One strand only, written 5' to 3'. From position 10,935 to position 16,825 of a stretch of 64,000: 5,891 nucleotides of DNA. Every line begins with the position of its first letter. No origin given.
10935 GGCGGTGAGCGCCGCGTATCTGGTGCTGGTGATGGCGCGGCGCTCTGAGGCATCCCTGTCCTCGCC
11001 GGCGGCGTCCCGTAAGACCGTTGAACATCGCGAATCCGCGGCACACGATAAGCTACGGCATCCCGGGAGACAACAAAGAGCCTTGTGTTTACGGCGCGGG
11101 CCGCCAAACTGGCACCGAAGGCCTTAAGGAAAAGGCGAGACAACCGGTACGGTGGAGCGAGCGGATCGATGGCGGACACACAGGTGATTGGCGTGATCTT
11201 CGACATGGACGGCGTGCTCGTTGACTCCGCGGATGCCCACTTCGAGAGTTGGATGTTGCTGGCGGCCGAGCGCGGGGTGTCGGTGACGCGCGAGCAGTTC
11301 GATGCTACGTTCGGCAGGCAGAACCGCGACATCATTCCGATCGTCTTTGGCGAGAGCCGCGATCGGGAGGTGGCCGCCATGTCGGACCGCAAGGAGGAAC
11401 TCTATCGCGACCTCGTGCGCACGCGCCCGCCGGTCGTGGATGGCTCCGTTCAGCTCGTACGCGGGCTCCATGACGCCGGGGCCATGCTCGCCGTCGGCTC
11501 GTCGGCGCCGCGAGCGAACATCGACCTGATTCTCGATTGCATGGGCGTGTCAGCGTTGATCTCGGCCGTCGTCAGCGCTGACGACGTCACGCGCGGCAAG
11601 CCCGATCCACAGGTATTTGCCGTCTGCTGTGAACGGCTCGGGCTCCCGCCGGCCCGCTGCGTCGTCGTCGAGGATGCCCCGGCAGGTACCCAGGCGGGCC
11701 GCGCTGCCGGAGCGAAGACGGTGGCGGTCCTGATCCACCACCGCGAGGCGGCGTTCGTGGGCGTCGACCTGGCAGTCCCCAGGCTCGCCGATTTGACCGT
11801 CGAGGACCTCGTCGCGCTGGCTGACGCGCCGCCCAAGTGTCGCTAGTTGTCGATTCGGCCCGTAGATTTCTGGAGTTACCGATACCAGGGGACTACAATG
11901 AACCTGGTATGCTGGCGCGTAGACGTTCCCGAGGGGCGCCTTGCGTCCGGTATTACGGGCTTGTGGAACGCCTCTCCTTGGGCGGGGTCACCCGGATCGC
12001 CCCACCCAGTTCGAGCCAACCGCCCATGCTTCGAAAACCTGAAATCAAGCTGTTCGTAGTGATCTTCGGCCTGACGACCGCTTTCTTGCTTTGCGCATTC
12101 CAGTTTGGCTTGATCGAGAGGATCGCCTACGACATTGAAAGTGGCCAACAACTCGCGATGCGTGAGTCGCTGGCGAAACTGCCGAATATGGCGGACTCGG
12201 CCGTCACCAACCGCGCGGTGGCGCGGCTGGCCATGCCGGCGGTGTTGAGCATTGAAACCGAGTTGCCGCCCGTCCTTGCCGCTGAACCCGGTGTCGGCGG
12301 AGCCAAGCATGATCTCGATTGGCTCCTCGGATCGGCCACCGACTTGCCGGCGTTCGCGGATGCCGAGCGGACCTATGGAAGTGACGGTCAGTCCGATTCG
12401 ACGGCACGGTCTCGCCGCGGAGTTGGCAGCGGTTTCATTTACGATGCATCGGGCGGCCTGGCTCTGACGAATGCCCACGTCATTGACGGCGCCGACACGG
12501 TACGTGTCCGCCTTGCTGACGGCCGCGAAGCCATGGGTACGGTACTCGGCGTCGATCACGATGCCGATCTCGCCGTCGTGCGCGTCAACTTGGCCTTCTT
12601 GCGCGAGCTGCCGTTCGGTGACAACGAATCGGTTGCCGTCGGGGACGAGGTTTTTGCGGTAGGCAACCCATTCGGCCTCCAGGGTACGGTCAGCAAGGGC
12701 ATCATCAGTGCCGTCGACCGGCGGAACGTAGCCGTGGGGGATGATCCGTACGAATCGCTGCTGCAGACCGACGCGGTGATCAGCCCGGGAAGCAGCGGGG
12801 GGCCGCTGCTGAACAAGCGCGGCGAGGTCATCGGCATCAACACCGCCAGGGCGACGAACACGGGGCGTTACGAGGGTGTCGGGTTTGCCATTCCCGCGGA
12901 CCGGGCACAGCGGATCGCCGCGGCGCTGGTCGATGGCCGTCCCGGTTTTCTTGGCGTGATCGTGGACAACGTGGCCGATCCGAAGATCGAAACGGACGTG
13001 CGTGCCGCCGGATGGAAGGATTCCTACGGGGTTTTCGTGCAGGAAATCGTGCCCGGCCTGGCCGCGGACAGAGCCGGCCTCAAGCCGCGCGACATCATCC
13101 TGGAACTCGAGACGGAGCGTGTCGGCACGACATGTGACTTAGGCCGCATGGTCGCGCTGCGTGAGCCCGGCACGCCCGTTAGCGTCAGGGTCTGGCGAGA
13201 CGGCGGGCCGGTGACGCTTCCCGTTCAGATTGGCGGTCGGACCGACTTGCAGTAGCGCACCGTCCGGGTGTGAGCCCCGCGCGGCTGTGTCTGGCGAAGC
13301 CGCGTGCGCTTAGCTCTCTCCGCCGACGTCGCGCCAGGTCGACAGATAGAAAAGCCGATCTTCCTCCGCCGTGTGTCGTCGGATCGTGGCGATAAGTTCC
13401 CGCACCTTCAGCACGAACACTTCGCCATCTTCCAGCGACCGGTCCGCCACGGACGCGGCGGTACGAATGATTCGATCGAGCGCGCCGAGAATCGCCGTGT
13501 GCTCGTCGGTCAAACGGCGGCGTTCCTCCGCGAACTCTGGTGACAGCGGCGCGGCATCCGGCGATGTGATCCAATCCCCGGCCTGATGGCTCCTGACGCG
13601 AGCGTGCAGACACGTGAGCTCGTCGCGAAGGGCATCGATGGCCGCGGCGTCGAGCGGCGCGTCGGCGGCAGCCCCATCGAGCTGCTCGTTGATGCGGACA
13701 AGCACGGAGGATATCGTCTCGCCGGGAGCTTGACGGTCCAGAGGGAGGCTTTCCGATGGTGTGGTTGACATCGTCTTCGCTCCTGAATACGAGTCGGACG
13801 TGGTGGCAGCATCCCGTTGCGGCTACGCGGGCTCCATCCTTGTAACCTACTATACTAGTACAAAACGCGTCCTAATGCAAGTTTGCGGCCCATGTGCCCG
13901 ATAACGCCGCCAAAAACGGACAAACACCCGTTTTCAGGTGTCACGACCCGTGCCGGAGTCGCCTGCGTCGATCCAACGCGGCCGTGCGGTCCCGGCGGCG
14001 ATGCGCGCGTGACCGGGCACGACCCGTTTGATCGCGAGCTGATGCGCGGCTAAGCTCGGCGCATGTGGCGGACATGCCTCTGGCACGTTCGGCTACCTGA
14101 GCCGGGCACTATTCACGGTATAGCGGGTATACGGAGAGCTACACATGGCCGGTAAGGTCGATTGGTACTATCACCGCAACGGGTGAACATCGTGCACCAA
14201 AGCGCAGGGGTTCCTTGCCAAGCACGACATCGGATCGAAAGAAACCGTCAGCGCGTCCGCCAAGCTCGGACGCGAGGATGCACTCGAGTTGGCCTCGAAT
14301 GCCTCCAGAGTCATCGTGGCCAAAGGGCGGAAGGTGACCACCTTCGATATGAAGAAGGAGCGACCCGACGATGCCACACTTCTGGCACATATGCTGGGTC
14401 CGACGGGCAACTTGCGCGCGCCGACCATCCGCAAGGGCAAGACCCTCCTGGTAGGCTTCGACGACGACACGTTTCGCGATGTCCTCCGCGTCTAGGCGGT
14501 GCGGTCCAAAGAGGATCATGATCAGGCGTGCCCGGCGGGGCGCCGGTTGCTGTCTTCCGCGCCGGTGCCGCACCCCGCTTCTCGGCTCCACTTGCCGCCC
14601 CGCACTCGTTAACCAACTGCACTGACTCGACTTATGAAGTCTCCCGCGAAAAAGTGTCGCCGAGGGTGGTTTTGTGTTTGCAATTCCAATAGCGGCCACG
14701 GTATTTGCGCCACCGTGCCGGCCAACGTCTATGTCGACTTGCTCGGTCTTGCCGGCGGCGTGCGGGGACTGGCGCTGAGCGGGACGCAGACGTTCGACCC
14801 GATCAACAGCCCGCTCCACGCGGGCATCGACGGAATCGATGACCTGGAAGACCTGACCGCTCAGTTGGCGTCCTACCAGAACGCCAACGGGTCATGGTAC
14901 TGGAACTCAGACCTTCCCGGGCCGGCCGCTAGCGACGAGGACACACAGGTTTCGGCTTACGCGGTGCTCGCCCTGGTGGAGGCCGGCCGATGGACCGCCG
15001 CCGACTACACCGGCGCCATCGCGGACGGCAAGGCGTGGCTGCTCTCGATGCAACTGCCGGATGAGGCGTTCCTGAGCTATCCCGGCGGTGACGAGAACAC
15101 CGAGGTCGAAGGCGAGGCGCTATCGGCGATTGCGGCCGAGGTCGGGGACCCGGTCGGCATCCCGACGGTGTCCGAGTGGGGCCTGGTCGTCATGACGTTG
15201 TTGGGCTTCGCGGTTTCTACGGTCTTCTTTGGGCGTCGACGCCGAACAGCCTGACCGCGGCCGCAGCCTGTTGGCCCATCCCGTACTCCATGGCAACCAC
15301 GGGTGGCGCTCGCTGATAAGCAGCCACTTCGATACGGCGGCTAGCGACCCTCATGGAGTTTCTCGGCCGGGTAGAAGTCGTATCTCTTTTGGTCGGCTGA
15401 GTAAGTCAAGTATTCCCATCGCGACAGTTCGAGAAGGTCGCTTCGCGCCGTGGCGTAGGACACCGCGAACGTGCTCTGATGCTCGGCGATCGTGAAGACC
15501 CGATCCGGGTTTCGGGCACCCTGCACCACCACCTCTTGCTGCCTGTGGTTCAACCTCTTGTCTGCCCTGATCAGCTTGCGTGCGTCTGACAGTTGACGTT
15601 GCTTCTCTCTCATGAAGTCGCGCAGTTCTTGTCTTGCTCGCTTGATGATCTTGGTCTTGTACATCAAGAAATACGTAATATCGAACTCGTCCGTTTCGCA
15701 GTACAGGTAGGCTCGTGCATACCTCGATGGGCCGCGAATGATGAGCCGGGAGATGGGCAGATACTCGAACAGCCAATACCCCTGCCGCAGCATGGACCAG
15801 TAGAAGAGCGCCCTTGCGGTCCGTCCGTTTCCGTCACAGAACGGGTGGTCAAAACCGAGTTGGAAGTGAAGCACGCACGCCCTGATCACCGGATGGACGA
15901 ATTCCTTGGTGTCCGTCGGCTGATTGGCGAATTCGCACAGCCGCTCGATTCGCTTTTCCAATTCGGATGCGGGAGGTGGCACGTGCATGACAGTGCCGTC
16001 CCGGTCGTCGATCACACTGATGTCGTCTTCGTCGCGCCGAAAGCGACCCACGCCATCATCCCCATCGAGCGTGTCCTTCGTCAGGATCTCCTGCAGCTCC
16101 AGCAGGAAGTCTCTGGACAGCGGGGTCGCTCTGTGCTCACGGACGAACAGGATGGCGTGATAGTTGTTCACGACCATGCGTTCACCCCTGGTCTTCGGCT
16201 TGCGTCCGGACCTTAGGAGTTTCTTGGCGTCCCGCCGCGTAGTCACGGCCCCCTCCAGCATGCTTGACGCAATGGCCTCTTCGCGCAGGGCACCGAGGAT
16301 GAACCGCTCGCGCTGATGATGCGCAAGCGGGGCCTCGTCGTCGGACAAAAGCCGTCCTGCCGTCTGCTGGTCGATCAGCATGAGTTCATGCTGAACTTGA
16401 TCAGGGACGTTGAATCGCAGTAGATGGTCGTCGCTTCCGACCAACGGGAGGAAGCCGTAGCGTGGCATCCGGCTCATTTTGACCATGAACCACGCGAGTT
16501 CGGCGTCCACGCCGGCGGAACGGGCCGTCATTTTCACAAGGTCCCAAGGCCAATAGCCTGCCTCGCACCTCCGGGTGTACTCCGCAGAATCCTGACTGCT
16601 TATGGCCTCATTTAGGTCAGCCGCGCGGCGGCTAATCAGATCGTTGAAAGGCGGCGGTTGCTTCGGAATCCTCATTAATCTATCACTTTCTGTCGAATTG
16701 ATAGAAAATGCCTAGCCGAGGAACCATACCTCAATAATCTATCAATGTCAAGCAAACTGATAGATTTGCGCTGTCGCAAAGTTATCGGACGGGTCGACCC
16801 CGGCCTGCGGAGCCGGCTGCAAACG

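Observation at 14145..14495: ArsC/Spx-family gene with an in-frame UGA at the CxxC cysteine position: probable selenoprotein missed by ORF calling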

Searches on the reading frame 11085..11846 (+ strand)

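Call 41: search_protein_families(library=pfam, proteins=[window:11085-11846:+], max_evalue=0.01)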
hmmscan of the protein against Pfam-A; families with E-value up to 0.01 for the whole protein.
window:11085-11846:+ (253 aa): 4 families
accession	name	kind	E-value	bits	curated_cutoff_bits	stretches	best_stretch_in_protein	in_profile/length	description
PF13419.12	HAD_2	-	1.2e-31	110.6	23.8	1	37-215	1-178/178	Haloacid dehalogenase-like hydrolase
PF00702.32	Hydrolase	-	5.4e-29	102.4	26.4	1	37-209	4-191/191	haloacid dehalogenase-like hydrolase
PF12710.13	HAD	-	2.7e-07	31.7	27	1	37-178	1-151/189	haloacid dehalogenase-like hydrolase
PF13242.12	Hydrolase_like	-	1e-06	29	22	1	170-216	2-49/75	HAD-hyrolase-like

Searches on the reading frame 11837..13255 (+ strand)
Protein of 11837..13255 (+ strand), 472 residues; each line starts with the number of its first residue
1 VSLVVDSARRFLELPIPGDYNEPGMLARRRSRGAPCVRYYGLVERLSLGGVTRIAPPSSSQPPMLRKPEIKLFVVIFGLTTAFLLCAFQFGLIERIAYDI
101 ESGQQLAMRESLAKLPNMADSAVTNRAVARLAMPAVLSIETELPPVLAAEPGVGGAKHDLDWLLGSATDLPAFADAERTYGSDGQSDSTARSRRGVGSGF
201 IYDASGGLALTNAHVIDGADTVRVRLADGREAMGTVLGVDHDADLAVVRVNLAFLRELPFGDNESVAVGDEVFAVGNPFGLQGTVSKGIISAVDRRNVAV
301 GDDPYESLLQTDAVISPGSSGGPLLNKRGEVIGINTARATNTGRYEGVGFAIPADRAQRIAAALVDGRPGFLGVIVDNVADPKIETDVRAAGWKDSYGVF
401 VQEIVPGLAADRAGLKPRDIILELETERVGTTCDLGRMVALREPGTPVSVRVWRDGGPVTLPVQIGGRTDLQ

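Call 41: search_protein_families(library=pfam, proteins=[window:11837-13255:+], max_evalue=0.01)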
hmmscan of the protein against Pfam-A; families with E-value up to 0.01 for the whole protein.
window:11837-13255:+ (472 aa): 6 families
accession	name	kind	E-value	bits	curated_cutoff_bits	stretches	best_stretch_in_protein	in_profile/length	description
PF13365.12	Trypsin_2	-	9.4e-34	117.7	27.6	1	197-334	1-144/144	Trypsin-like peptidase domain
PF00089.32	Trypsin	-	6e-13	49.6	20.6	1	197-357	27-216/220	Trypsin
PF13180.12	PDZ_2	-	1.3e-09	38.6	27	1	371-464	2-79/80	PDZ domain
PF17820.7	PDZ_6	-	6.4e-07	29.5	27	1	401-454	2-54/54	PDZ domain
PF00595.29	PDZ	-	1.1e-05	26.1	23.2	1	370-451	10-79/81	PDZ domain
PF02907.21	Peptidase_S29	-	0.0018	18.5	25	1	307-355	96-144/149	Hepatitis C virus NS3 protease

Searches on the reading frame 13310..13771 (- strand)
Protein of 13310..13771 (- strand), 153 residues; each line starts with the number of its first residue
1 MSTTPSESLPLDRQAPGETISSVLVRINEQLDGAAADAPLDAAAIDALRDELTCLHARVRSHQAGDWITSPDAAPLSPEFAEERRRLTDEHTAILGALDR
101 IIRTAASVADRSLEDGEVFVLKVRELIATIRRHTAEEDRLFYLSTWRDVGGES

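Call 41: search_protein_families(library=pfam, proteins=[window:13310-13771:-], max_evalue=0.01)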
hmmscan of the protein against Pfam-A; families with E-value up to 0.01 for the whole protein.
window:13310-13771:- (153 aa): 1 family
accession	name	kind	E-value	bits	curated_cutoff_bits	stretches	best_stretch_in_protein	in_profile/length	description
PF01814.28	Hemerythrin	-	2.1e-06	28.7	25.3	1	29-142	18-124/127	Hemerythrin HHE cation binding domain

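Call 78: search_protein_families(library=pfam, alignment_id=A6, max_evalue=0.00001)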
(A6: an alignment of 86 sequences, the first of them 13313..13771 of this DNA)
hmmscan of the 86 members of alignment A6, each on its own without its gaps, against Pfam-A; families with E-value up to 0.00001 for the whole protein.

A. member 1, window:13313-13771:- (153 aa): 1 family
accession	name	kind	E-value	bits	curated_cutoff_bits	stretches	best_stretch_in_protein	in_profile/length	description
PF01814.28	Hemerythrin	-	2.1e-06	28.7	25.3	1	29-142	18-124/127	Hemerythrin HHE cation binding domain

B. families by the number of members that match (of 86 scanned): 99 families (the first 25 are shown)
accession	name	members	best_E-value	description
PF00042.28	Globin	5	3.1e-14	Globin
PF01814.28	Hemerythrin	4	3.2e-09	Hemerythrin HHE cation binding domain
PF02773.21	S-AdoMet_synt_C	3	1e-64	S-adenosylmethionine synthetase, C-terminal domain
PF00884.28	Sulfatase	3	3.9e-51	Sulfatase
PF02772.21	S-AdoMet_synt_M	3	3.8e-45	S-adenosylmethionine synthetase, central domain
PF00438.25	S-AdoMet_synt_N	3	9.4e-44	S-adenosylmethionine synthetase, N-terminal domain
PF16347.10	SGSH_C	3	3.6e-21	N-sulphoglucosamine sulphohydrolase, C-terminal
PF02738.23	MoCoBD_1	2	1.3e-82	Molybdopterin cofactor-binding domain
PF20256.3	MoCoBD_2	2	2e-71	Molybdopterin cofactor-binding domain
PF01315.27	Ald_Xan_dh_C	2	1.3e-34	Aldehyde oxidase and xanthine dehydrogenase, a/b hammerhead domain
PF01799.25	Fer2_2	2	1.5e-32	[2Fe-2S] binding domain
PF01636.29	APH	2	1.4e-26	Phosphotransferase enzyme family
PF01494.25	FAD_binding_3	2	3.4e-21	FAD binding domain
PF00132.30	Hexapep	2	4.3e-18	Bacterial transferase hexapeptide (six repeats)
PF13424.12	TPR_12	2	2.4e-17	Tetratricopeptide repeat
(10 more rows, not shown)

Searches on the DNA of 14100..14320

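Call 56: search_rna_families(source=window, start=14100, end=14320, threshold=evalue, max_evalue=10)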
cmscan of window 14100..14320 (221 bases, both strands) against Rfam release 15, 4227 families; matches with E-value up to 10: 2.
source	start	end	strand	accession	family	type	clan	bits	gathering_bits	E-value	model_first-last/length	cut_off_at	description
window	14199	14288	-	RF01782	ASpks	Gene; antisense;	-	14.6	52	2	1-75/75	no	ASpks TB sRNA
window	14230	14301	-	RF02308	TtnuCD34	Gene; snRNA; snoRNA; CD-box;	-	13.6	80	3.7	1-64/64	no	Tetrahymena snoRNA TtnuCD34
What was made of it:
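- On Rfam curated RNA families: 14100-14320 gave only two weak antisense chance matches at E of 2 or more, and no SECIS family (call 56).
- Closest known: Bacterial SECIS elements. Different: No Rfam model covers it (call 56).
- No Rfam family matches the element (call 56).
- Tried and rejected: Rfam at permissive thresholds on 14100-14320: no SECIS family (call 56).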

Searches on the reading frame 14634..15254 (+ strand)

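Call 41: search_protein_families(library=pfam, proteins=[window:14634-15254:+], max_evalue=0.01)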
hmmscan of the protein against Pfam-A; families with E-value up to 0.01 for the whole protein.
window:14634-15254:+ (206 aa): 1 family
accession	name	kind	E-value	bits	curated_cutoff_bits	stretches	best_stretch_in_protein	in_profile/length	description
PF18203.6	IPTL-CTERM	-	0.0011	19.2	20.8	1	176-204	3-28/28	IPTL-CTERM motif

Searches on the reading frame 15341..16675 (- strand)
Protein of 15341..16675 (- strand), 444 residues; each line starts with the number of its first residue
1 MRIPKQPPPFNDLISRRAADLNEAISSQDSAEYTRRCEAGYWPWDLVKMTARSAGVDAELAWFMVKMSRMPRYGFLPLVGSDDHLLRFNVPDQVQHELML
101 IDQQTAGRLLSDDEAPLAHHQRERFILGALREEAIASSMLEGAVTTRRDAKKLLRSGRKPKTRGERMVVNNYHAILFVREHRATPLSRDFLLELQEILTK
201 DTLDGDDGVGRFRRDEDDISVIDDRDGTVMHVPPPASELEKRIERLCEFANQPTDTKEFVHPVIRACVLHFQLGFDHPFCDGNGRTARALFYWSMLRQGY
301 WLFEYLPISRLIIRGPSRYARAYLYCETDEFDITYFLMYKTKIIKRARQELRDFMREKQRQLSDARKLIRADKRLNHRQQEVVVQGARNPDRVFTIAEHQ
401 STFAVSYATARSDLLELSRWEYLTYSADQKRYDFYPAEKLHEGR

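Call 34: find_encoding_contigs(protein=window:15341-16675:-, flank=10000, max_places=4)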
Protein window:15341-16675:- (444 aa): no gene with exactly this product is on record in the collection.

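Call 41: search_protein_families(library=pfam, proteins=[window:15341-16675:-], max_evalue=0.01)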
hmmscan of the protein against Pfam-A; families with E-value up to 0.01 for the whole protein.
window:15341-16675:- (444 aa): 1 family
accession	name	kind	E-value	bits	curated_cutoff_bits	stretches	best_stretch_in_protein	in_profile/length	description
PF02661.23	Fic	-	9.4e-19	68.5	24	1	185-293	1-91/93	Fic/DOC family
